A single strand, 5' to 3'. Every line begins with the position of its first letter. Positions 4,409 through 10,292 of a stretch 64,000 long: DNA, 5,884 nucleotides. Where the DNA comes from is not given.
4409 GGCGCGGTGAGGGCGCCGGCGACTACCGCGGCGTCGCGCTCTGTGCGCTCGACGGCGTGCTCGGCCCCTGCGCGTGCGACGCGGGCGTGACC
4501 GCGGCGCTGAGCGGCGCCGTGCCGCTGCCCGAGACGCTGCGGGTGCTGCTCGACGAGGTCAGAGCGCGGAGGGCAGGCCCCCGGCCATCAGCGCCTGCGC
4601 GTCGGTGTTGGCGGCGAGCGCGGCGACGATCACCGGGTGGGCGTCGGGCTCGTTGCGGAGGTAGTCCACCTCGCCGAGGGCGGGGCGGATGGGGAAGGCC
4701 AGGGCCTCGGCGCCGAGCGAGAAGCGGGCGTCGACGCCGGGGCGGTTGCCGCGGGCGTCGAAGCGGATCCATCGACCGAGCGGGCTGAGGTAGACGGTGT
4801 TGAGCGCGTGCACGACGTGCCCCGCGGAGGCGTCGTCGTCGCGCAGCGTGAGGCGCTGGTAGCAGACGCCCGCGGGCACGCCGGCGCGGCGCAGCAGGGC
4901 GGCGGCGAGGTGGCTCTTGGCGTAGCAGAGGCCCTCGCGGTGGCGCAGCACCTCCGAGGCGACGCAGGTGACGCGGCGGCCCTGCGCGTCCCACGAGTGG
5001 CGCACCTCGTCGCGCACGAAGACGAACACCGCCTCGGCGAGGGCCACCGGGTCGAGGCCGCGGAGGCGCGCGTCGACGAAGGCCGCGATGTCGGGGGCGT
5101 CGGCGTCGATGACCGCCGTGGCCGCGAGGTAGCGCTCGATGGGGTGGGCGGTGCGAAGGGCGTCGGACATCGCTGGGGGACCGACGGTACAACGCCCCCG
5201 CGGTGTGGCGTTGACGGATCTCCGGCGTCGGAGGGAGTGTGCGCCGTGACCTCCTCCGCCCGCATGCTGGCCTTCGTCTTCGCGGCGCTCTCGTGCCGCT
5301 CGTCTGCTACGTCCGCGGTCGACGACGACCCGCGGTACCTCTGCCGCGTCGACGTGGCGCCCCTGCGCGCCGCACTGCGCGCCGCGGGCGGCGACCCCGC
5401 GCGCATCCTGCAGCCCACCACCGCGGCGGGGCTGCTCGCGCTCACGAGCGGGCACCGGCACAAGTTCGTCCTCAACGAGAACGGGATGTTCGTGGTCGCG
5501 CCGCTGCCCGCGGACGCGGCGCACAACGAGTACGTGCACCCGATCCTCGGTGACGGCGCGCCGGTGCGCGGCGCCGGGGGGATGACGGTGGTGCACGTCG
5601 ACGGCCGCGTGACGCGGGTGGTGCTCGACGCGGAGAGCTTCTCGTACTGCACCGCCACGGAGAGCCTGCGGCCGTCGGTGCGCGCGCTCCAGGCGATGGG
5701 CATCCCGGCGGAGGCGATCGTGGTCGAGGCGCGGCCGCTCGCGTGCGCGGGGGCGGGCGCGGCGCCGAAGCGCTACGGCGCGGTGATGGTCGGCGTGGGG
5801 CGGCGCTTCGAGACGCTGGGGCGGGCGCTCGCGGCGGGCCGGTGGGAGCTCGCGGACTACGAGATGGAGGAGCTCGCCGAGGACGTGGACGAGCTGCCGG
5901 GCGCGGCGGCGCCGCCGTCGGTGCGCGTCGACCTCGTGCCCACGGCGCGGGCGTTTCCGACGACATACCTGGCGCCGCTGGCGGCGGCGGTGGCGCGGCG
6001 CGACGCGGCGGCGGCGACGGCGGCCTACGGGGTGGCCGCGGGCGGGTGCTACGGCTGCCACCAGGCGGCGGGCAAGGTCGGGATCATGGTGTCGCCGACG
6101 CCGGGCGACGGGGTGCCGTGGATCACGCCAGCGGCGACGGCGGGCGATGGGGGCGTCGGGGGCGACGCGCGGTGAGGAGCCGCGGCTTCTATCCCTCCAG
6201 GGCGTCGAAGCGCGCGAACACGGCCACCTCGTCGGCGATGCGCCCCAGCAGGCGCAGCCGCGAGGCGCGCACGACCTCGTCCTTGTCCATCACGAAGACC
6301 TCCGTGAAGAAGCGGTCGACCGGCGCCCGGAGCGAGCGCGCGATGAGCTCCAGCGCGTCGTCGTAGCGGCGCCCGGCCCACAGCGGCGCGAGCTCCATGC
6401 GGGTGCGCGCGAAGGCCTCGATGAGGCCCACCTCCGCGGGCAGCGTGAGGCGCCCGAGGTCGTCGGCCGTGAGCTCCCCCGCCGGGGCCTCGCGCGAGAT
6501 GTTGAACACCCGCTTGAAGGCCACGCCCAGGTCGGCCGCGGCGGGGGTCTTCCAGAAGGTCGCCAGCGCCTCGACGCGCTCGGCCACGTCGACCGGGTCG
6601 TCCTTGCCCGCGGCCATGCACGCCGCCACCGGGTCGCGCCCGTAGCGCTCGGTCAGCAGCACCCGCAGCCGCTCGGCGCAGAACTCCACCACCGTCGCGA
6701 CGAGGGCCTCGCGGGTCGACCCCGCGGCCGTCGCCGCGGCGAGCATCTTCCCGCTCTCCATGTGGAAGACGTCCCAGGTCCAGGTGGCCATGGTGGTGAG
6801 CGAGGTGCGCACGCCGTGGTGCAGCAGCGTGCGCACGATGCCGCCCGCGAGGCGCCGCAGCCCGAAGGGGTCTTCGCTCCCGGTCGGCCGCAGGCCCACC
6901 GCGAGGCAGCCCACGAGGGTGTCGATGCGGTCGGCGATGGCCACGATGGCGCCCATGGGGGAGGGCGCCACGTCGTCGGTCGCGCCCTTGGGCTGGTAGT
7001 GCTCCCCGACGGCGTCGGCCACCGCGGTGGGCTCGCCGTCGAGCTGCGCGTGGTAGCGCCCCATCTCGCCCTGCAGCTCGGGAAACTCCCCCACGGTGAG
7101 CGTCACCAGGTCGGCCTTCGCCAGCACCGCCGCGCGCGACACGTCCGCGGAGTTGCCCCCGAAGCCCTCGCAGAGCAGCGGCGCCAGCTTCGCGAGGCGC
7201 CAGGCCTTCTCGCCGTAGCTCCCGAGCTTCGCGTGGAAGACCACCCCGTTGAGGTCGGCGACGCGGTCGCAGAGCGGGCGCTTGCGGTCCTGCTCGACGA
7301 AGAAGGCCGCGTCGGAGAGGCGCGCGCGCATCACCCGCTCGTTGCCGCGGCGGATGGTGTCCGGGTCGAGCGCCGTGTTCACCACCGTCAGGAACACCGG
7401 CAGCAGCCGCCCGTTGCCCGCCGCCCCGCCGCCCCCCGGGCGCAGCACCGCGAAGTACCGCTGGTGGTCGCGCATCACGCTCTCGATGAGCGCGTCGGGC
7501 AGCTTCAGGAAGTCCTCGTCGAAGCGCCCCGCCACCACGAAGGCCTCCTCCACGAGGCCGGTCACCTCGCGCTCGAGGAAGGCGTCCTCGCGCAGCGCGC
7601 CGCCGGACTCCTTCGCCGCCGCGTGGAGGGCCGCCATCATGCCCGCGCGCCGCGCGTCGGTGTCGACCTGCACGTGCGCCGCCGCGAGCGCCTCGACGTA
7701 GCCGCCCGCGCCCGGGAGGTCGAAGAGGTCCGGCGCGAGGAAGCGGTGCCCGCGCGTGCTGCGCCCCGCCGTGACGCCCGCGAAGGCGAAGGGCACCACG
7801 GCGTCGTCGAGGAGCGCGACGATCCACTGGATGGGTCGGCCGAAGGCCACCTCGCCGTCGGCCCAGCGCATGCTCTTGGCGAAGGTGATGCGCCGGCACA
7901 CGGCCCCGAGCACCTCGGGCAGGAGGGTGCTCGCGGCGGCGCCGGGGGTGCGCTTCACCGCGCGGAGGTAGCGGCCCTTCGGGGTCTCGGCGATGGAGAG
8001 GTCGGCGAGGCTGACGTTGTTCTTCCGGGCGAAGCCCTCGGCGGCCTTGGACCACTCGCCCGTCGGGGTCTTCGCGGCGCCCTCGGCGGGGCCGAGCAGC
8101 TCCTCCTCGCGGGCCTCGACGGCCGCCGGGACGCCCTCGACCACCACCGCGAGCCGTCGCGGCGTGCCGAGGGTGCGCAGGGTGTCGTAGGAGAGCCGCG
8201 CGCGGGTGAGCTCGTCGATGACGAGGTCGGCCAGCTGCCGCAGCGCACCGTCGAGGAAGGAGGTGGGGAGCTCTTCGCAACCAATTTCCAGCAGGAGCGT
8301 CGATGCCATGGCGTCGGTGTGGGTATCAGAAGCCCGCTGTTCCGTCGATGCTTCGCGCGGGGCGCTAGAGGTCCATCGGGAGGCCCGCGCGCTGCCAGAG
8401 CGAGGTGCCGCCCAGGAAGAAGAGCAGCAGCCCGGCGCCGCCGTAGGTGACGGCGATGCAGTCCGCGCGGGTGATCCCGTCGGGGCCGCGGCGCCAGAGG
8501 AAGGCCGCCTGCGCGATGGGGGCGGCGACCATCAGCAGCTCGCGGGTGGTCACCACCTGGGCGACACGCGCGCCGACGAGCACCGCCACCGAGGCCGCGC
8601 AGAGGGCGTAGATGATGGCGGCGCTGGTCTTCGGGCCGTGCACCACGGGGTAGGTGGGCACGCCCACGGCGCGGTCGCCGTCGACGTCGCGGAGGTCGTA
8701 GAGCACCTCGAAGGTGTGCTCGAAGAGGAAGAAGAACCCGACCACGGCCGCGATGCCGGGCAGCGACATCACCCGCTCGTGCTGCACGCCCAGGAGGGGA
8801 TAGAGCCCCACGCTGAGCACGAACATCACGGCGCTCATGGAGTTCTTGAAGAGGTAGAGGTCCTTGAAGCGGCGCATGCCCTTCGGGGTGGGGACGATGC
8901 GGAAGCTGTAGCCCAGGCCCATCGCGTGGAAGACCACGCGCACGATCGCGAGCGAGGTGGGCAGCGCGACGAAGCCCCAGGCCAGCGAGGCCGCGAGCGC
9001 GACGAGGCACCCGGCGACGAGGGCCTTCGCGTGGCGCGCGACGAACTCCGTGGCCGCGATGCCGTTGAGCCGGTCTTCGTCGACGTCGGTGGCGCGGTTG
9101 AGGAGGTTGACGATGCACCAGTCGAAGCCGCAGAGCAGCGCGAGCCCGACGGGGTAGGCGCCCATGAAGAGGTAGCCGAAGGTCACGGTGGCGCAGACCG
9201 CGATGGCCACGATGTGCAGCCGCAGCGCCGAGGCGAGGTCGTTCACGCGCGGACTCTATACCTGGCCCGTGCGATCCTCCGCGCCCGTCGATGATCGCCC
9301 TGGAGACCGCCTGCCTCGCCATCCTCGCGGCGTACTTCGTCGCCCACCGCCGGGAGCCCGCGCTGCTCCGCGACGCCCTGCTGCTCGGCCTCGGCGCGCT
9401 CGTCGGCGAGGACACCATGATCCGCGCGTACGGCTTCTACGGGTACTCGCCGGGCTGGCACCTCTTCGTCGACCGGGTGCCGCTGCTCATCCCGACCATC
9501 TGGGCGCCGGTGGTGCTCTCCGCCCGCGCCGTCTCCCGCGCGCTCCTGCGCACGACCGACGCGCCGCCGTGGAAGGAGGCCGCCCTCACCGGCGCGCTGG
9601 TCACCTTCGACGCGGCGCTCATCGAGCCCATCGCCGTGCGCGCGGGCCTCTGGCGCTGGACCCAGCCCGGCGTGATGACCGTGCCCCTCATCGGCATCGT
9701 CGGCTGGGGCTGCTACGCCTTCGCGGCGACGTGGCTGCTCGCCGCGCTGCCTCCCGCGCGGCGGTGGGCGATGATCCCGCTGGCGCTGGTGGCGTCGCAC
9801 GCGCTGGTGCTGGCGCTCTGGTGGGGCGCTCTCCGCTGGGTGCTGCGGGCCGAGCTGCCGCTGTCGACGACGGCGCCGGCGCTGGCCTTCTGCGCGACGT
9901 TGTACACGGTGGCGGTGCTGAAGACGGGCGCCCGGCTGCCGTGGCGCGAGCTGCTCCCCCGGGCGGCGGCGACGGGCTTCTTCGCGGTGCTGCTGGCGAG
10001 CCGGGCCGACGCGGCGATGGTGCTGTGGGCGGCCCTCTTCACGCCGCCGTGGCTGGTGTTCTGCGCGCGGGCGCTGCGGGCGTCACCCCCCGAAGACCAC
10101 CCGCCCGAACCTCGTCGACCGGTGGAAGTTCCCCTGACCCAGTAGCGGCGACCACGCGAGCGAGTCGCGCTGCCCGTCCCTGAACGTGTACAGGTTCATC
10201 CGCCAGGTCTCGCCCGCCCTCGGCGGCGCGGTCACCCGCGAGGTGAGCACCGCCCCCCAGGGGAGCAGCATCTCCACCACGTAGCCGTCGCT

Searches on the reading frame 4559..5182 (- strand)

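Call 58: search_protein_families(library=pfam, proteins=[window:4559-5182:-], max_evalue=0.01)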
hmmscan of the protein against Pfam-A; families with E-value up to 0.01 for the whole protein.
window:4559-5182:- (207 aa): 1 family
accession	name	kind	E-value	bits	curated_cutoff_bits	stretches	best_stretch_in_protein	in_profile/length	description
PF01841.26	Transglut_core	-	1.9e-12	47.8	23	1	44-143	13-108/108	Transglutaminase-like superfamily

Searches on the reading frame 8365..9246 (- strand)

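Call 58: search_protein_families(library=pfam, proteins=[window:8365-9246:-], max_evalue=0.01)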
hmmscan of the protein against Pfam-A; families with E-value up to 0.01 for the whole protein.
window:8365-9246:- (293 aa): 1 family
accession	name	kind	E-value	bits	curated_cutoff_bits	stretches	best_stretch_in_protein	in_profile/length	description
PF01040.23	UbiA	-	4.5e-13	49.5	34.2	1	36-253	26-234/250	UbiA prenyltransferase family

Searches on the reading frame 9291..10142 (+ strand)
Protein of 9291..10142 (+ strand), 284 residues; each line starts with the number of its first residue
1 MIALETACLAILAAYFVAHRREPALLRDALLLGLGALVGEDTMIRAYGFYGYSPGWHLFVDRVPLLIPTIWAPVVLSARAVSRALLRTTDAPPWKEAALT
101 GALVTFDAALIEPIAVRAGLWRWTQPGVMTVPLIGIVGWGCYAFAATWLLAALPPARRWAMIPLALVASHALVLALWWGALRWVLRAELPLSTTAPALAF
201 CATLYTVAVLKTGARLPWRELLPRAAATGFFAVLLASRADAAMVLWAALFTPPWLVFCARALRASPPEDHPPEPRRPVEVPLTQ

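Call 58: search_protein_families(library=pfam, proteins=[window:9291-10142:+], max_evalue=0.01)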
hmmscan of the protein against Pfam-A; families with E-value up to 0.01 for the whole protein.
window:9291-10142:+ (284 aa): 1 family
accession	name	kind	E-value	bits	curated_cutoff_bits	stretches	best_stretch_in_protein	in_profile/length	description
PF04240.17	Caroten_synth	-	7.6e-13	49.3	25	1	4-190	8-198/209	Carotenoid biosynthesis protein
